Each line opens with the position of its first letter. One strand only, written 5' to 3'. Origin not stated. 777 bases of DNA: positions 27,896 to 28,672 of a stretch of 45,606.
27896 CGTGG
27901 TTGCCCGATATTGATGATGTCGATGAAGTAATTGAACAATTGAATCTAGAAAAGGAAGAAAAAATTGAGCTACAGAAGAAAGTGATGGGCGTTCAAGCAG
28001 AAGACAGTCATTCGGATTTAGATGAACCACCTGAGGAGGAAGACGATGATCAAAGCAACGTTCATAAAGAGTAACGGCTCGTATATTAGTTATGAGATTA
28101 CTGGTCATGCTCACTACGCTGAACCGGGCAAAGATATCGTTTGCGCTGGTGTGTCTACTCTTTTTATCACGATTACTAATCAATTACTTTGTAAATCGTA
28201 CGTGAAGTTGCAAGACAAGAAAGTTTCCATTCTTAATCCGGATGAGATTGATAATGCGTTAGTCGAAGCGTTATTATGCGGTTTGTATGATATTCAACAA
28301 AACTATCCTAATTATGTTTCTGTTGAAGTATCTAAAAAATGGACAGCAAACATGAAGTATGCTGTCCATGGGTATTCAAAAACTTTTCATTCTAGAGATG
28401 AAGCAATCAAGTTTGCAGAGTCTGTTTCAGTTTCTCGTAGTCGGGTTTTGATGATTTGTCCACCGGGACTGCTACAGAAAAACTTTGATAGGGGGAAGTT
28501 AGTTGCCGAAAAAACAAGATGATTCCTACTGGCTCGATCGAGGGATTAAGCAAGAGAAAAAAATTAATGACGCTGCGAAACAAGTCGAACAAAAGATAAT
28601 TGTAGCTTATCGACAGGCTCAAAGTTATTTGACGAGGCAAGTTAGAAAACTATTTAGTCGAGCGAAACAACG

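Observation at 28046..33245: Phage-encoded Prp-like protease with three candidate substrates carrying the L27-type LxLQ(F/L)FA cleavage motif, including the major tail protein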

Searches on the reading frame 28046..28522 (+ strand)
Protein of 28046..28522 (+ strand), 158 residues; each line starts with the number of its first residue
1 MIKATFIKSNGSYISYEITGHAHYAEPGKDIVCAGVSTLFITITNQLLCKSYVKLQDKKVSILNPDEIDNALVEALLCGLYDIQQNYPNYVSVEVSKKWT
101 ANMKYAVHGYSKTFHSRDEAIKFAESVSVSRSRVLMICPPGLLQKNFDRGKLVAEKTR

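Call 4: search_protein_families(library=pfam, proteins=[window:28046-28522:+], max_evalue=0.01)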
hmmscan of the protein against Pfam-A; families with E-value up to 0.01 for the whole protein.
window:28046-28522:+ (158 aa): 1 family
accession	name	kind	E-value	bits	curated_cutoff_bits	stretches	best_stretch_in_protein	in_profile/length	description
PF04327.17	Peptidase_Prp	-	2.9e-22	79.1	27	1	1-91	1-89/90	Cysteine protease Prp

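Call 12: search_protein_families(library=phrogs, proteins=[window:28046-28522:+], max_evalue=0.001)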
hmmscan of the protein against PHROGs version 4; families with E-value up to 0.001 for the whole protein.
window:28046-28522:+ (158 aa): 1 family
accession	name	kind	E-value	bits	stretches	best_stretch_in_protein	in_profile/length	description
phrog_4478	-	other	1.7e-29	102.9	1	1-96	1-101/102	peptidase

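Call 13: search_dna_similar(query=window:28046-28522:+, collection=phages, mode=protein, max_rows=40)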
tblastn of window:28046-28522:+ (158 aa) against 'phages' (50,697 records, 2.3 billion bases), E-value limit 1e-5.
Records with a match: 15; places in all: 15; records where one place covers at least 80% of the query: 0.
Best place of each record, by identity: <60% 15.
By first word of the organism name: Lactococcus 3; Enterococcus 3; Bacteriophage 3; Latilactobacillus 2; Brochothrix 2; Oenococcus 2.
By host as written in the record: - 6; Enterococcus faecalis 3; Lactococcus garvieae Lg2 2; Brochothrix thermosphacta 2; Latilactobacillus curvatus TMW 1.1447 1; Latilactobacillus curvatus TMW 1.1365 1.
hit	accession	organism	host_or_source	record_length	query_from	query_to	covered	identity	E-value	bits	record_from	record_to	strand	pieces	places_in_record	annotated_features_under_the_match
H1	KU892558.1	Lactococcus phage PLgT-1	Lactococcus garvieae Lg2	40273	1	94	59%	43.6%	7e-15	76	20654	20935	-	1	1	ribosomal protein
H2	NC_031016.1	Lactococcus phage PLgT-1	Lactococcus garvieae Lg2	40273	1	94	59%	43.6%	7e-15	76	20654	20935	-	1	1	peptidase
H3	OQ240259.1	Latilactobacillus phage TMW 1.1447 P1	Latilactobacillus curvatus TMW 1.1447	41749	1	101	64%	40.4%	6e-12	68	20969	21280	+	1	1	hypothetical protein | portal protein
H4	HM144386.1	Brochothrix phage BL3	Brochothrix thermosphacta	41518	1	93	59%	42.7%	3e-14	74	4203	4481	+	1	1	gp6 | gp5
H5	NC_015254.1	Brochothrix phage BL3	Brochothrix thermosphacta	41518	1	93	59%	42.7%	3e-14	74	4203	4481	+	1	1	peptidase | gp5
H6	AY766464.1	Lactococcus phage TP712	-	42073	1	94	59%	41.5%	3e-14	74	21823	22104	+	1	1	unknown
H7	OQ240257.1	Latilactobacillus phage TMW 1.1365 P3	Latilactobacillus curvatus TMW 1.1365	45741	1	94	59%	41.2%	3e-11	66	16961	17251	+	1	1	hypothetical protein | portal protein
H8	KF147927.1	Oenococcus phage phi9805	-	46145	1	95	60%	39.2%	9e-6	50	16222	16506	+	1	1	hypothetical protein | portal protein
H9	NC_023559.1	Oenococcus phage phi9805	-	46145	1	95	60%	39.2%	9e-6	50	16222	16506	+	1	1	peptidase | portal protein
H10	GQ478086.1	Enterococcus phage phiFL3A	Enterococcus faecalis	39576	1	93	59%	37.6%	1e-11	67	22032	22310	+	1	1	gp45: ribosomal protein | gp44: portal protein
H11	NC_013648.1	Enterococcus phage phiFL3A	Enterococcus faecalis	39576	1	93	59%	37.6%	1e-11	67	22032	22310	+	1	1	gp45: peptidase | gp44: portal protein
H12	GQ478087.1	Enterococcus phage phiFL3B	Enterococcus faecalis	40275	1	93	59%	37.6%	1e-11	67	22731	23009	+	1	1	gp47: ribosomal protein | gp46: portal protein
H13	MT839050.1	Bacteriophage sp.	human fecal samples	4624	1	118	75%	28.4%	6e-6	50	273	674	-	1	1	record has no annotation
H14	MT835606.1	Bacteriophage sp.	human fecal samples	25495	17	93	49%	36.4%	9e-7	53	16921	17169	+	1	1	record has no annotation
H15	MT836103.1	Bacteriophage sp.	human fecal samples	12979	1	47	30%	51.1%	3e-6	51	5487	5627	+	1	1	record has no annotation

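Call 15: get_annotated_region(hit=H6, flank=8000)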
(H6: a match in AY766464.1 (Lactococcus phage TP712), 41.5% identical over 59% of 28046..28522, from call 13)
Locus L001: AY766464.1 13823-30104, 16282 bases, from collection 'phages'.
description: Lactococcus phage TP712, complete sequence.
organism: Lactococcus phage TP712 (NCBI taxid 314021)
taxonomy: Viruses; Duplodnaviria; Heunggongvirae; Uroviricota; Caudoviricetes
host: -; source: -; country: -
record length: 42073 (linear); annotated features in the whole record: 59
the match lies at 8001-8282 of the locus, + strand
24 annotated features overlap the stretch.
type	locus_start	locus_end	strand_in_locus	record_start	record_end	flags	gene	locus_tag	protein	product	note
CDS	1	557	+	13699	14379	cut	-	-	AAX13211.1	unknown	putative; orf27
CDS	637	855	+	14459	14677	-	-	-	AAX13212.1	unknown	putative; orf28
CDS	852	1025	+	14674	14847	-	-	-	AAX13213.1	unknown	putative; orf29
CDS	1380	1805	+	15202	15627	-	-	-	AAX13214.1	unknown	putative; orf30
CDS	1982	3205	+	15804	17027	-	-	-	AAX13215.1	unknown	putative; orf31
CDS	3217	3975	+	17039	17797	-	-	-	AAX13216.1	unknown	putative; orf32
CDS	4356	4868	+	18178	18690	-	-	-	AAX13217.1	TerS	terminase small subunit; putative; orf33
CDS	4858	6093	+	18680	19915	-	-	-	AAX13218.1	TerL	terminase large subunit; putative; orf34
CDS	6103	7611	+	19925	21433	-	-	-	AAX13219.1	unknown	putative; orf35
CDS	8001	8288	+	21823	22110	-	-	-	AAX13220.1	unknown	putative; orf36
CDS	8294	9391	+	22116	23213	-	-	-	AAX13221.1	unknown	putative; orf37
CDS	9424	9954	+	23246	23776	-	-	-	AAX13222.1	unknown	putative; orf38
CDS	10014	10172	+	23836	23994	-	-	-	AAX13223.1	unknown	putative; orf39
CDS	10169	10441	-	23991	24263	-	-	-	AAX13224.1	unknown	putative; orf40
CDS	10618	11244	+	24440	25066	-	-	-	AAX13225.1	unknown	putative; orf41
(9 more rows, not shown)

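Call 16: get_annotated_region(hit=H5, flank=8000)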
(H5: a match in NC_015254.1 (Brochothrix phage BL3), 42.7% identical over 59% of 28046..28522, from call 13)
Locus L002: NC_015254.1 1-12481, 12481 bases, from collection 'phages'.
description: Brochothrix phage BL3, complete genome.
organism: Brochothrix phage BL3 (NCBI taxid 764562)
taxonomy: Viruses; Duplodnaviria; Heunggongvirae; Uroviricota; Caudoviricetes
host: Brochothrix thermosphacta; source: -; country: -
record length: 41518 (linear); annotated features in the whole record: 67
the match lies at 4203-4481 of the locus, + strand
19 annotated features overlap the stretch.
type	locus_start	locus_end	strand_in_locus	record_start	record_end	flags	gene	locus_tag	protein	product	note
CDS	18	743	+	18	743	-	-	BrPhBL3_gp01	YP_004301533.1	terminase small subunit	putative small terminase subunit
CDS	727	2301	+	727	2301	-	-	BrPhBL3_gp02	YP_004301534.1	terminase large subunit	putative large terminase subunit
CDS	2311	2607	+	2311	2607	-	-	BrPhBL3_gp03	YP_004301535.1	gp3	-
CDS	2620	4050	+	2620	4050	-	-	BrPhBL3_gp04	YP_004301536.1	portal protein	putative portal protein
CDS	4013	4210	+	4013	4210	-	-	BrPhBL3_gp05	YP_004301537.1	gp5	-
CDS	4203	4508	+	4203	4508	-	-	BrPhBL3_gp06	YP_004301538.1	peptidase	-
CDS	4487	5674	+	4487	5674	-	-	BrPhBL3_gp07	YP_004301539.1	minor head protein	putative minor structural protein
CDS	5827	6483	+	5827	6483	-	-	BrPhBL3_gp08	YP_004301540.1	head scaffolding protein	putative scaffold protein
CDS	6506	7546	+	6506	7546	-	-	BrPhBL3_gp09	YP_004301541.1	major head protein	-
CDS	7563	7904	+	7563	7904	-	-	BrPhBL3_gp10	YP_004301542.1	head-tail adaptor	-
CDS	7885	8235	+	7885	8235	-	-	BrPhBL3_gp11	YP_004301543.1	gp11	-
CDS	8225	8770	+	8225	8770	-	-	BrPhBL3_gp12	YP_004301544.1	gp12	-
CDS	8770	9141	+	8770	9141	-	-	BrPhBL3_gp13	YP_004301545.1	gp13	-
CDS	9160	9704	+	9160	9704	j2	-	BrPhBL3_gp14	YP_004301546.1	major tail protein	-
CDS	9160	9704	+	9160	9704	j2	-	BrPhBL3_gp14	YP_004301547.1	major tail protein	-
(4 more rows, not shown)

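Call 17: get_annotated_region(hit=H11, flank=8000)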
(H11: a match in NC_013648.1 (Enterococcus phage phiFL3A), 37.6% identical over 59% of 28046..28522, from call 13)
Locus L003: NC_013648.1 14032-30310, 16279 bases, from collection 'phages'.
description: Enterococcus phage phiFL3A, complete genome.
organism: Enterococcus phage phiFL3A (NCBI taxid 673837)
taxonomy: Viruses; Duplodnaviria; Heunggongvirae; Uroviricota; Caudoviricetes; Phifelvirus; Phifelvirus FL3
host: Enterococcus faecalis; source: -; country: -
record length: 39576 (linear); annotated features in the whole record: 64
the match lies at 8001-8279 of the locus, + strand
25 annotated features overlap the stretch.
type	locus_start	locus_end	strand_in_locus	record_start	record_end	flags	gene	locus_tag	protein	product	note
CDS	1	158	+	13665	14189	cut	gp32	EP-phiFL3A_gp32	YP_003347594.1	DUF1642 domain-containing protein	domain DUF1642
CDS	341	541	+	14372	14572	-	gp33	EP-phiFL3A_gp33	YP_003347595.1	hypothetical protein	-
CDS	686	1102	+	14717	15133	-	gp34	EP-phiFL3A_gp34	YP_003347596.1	transcriptional activator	domain phage_ArpU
CDS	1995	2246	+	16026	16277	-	gp35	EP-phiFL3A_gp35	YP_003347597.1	hypothetical protein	-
CDS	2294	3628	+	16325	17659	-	gp36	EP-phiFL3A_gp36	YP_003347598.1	DNA adenine methyltransferase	domain ParBc, AdoMet_Mtases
CDS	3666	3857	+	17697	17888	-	gp37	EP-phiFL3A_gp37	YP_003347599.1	hypothetical protein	-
CDS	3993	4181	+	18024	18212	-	gp38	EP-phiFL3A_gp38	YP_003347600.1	hypothetical protein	-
CDS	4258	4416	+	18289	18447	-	gp39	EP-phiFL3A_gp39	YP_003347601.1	hypothetical protein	-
CDS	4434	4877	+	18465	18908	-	gp40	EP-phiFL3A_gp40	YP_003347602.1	terminase small subunit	domain COG5484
CDS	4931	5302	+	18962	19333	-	gp41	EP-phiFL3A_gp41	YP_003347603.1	terminase small subunit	domain phage_terminase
CDS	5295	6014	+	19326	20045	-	gp42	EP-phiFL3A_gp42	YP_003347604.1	terminase large subunit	domain terminase_3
CDS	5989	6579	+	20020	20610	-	gp43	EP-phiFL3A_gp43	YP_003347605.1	terminase large subunit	domain terminase_3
CDS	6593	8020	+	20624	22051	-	gp44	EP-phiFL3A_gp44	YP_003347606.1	portal protein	domain Portal_SPP1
CDS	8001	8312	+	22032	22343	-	gp45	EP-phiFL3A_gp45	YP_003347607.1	peptidase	domain DUF464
CDS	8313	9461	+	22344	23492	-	gp46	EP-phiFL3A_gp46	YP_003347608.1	minor head protein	domain phage_Mu_F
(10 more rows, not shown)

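Call 18: get_annotated_region(hit=H2, flank=8000)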
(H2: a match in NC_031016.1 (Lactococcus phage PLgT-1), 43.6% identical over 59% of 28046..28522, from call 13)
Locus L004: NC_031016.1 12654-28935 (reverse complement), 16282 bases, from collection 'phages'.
description: Lactococcus phage PLgT-1, complete genome.
organism: Lactococcus phage PLgT-1 (NCBI taxid 1815955)
taxonomy: Viruses; Duplodnaviria; Heunggongvirae; Uroviricota; Caudoviricetes
host: Lactococcus garvieae Lg2; source: -; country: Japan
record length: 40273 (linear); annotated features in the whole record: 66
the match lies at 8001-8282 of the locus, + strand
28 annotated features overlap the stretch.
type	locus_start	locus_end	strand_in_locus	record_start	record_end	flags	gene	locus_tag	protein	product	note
CDS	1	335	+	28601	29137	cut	-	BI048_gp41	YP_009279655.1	DUF1642 domain-containing protein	Orf41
CDS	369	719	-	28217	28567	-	-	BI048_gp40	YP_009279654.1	winged helix-turn-helix domain-containing protein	Orf40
CDS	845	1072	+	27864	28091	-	-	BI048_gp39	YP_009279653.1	helix-turn-helix domain-containing protein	Orf39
CDS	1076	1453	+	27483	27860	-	-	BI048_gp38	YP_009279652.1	hypothetical protein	Orf38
CDS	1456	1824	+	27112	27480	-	-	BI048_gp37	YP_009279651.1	hypothetical protein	Orf37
CDS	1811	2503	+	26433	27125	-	-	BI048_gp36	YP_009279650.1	DNA methyltransferase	Orf36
CDS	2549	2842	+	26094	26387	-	-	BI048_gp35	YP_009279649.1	hypothetical protein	Orf35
CDS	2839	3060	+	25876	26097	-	-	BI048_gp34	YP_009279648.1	DUF1660 family protein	Orf34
CDS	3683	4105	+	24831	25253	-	-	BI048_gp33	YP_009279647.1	Alt-like transcription activator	Orf33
CDS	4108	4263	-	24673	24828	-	-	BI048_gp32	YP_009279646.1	hypothetical protein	Orf32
CDS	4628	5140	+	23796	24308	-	-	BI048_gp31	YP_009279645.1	terminase small subunit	Orf31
CDS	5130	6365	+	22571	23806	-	-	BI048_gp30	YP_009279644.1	terminase large subunit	Orf30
CDS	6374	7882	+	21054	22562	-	-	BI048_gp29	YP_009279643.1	portal protein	Orf29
CDS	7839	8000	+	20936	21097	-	-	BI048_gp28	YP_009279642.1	hypothetical protein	Orf28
CDS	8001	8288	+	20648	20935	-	-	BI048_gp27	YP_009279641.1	peptidase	Orf27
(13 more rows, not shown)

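Call 19: get_annotated_region(hit=H3, flank=8000)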
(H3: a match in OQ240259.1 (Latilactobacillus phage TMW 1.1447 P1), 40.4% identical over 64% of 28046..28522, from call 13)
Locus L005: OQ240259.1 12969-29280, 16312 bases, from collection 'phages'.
description: Latilactobacillus phage TMW 1.1447 P1, complete genome.
organism: Latilactobacillus phage TMW 1.1447 P1 (NCBI taxid 3027588)
taxonomy: Viruses; Duplodnaviria; Heunggongvirae; Uroviricota; Caudoviricetes
host: Latilactobacillus curvatus TMW 1.1447; source: virions isolated from purified post-induction lysate of Latilactobacillus curvatus TMW 1.1447; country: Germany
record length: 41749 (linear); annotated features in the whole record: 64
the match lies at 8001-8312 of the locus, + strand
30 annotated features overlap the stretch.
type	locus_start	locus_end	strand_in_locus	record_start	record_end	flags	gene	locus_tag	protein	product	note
CDS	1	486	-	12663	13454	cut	-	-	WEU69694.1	hypothetical protein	-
CDS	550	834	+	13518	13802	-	-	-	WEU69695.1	hypothetical protein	-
CDS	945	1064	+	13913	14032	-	-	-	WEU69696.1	hypothetical protein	-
CDS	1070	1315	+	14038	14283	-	-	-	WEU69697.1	hypothetical protein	-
CDS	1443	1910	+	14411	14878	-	-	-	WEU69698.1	tail length tape-measure protein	-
CDS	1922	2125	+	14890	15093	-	-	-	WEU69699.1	hypothetical protein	-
CDS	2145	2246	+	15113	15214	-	-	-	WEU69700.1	hypothetical protein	-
CDS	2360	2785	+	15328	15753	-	-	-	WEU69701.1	putative transcription regulator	-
CDS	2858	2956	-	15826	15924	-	-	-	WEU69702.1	hypothetical protein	-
CDS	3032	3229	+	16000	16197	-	-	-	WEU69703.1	hypothetical protein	-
CDS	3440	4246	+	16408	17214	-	-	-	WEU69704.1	hypothetical protein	-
CDS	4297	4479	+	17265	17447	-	-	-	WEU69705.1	putative HNH nuclease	-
CDS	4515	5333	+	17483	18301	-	-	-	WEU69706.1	terminase small subunit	-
CDS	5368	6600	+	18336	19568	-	-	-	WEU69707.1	terminase large subunit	-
CDS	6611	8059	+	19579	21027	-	-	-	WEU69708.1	portal protein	-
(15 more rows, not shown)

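Call 20: get_annotated_region(hit=H9, flank=8000)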
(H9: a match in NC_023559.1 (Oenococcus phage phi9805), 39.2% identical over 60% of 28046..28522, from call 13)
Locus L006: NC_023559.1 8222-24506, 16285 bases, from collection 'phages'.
description: Oenococcus phage phi9805, complete genome.
organism: Oenococcus phage phi9805 (NCBI taxid 1435411)
taxonomy: Viruses; Duplodnaviria; Heunggongvirae; Uroviricota; Caudoviricetes; Sozzivirus; Sozzivirus sv9805
host: -; source: -; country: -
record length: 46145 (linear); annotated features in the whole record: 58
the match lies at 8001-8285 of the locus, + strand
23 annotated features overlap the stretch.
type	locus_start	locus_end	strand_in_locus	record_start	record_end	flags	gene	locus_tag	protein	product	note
CDS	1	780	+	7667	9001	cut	-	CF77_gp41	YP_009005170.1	ATP-binding protein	-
CDS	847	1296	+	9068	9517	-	-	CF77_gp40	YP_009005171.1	hypothetical protein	-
CDS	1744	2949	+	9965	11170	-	-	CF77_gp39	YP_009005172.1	DNA repair exonuclease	-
CDS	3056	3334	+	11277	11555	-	-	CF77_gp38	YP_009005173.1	hypothetical protein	-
CDS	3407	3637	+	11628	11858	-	-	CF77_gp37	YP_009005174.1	hypothetical protein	-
CDS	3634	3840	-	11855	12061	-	-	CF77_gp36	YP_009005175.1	hypothetical protein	-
CDS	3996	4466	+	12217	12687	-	-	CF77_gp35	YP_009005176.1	hypothetical protein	-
CDS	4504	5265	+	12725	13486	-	-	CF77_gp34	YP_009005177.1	terminase small subunit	-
CDS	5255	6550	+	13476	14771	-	-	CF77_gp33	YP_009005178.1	terminase large subunit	-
CDS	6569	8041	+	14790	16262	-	-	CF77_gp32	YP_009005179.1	portal protein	-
CDS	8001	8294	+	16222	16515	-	-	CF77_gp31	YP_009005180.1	peptidase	-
CDS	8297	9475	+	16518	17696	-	-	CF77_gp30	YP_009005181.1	minor head protein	similar to Lj965 prophage minor head protein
CDS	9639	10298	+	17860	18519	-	-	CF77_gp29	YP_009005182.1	head scaffolding protein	-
CDS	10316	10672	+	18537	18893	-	-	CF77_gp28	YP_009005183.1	major head protein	-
CDS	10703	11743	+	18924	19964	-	-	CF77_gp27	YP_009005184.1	major head protein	-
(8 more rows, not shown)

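Call 31: find_related_loci(query=window:28046-28522:+, collection=genome_contigs, flank=7000)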
Query window:28046-28522:+ (158 aa) in genome_contigs; peptide patterns used: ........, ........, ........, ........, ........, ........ (x = any residue, [..] = any of these).
350 stretches matched a pattern; 229 encode a relative of the query (tblastn E <= 1e-3); the best 80 are kept; 80 distinct loci.
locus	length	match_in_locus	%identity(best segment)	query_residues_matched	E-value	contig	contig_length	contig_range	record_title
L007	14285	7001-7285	84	1-95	1e-51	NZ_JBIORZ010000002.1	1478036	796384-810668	Enterococcus sp. AZ128 scaffold00002, whole genome shotgun sequence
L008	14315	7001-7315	38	1-93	5e-14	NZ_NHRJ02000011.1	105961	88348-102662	Paenibacillus xerothermodurans strain ATCC 27380 scaffold_10, whole genome shotgun sequence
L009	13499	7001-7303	36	1-94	4e-13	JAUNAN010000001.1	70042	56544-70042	MAG: Lachnospiraceae bacterium isolate S19M_St_46 NODE_46_length_70042_cov_13.143527, whole genome shotgun sequence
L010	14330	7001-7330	35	1-96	3e-13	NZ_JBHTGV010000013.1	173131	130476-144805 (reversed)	Cohnella sp. GCM10027633 strain CGMCC 1.60091 GCM70027633_33, whole genome shotgun sequence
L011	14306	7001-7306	35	8-98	4e-13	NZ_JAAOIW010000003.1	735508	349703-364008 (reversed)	Paenibacillus agricola strain S3N08 contig3, whole genome shotgun sequence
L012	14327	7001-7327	36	1-97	5e-13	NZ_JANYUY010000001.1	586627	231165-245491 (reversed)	Paenibacillus doosanensis strain CAU 1055 Scaffold1_1, whole genome shotgun sequence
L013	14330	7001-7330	35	1-97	1e-12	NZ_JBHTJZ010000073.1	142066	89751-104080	Paenibacillus chungangensis strain CCUG 59129 GCM70027484_5, whole genome shotgun sequence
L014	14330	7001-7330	34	1-96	1e-12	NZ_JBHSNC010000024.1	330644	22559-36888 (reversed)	Cohnella yongneupensis strain KACC 11768 platanus_K_default_24, whole genome shotgun sequence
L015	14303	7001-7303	36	9-98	2e-12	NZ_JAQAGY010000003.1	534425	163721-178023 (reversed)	Paenibacillus caseinilyticus strain GW78 contig3, whole genome shotgun sequence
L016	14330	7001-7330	31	1-98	2e-12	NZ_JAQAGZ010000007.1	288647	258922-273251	Paenibacillus gyeongsangnamensis strain dW9 contig7, whole genome shotgun sequence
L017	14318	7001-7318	34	1-94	2e-12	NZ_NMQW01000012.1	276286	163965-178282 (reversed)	Paenibacillus rigui strain JCM 16352 contig12, whole genome shotgun sequence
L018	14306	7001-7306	35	8-98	3e-12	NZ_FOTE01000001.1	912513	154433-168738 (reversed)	Paenibacillus sp. 1_12, whole genome shotgun sequence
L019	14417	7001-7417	29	1-118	3e-12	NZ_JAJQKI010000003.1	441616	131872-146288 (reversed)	Bacillus pinisoli strain GXH0341 3, whole genome shotgun sequence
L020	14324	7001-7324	35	1-94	4e-12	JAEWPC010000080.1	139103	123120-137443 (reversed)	MAG: Bacillota bacterium isolate OH_SBlB_88 k127_208832, whole genome shotgun sequence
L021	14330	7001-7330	32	1-98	4e-12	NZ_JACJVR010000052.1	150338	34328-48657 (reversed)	Cohnella xylanilytica strain DSM 25239 contig_52, whole genome shotgun sequence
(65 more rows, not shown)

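Call 45: search_solved_structures(query=window:28046-28522:+, max_evalue=0.01, show_alignments=2)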
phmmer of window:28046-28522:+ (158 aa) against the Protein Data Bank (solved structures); distinct sequences matched with E-value up to 0.01: 3.
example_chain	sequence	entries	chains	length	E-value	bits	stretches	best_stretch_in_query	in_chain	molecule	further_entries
2g0i_A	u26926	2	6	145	1.1e-10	44.5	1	1-95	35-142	hypothetical protein SMU.848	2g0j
2idl_A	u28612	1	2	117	3.4e-07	33.2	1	1-47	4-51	Hypothetical protein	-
1s12_A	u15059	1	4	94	0.0032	20.3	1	14-95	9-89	hypothetical protein TM1457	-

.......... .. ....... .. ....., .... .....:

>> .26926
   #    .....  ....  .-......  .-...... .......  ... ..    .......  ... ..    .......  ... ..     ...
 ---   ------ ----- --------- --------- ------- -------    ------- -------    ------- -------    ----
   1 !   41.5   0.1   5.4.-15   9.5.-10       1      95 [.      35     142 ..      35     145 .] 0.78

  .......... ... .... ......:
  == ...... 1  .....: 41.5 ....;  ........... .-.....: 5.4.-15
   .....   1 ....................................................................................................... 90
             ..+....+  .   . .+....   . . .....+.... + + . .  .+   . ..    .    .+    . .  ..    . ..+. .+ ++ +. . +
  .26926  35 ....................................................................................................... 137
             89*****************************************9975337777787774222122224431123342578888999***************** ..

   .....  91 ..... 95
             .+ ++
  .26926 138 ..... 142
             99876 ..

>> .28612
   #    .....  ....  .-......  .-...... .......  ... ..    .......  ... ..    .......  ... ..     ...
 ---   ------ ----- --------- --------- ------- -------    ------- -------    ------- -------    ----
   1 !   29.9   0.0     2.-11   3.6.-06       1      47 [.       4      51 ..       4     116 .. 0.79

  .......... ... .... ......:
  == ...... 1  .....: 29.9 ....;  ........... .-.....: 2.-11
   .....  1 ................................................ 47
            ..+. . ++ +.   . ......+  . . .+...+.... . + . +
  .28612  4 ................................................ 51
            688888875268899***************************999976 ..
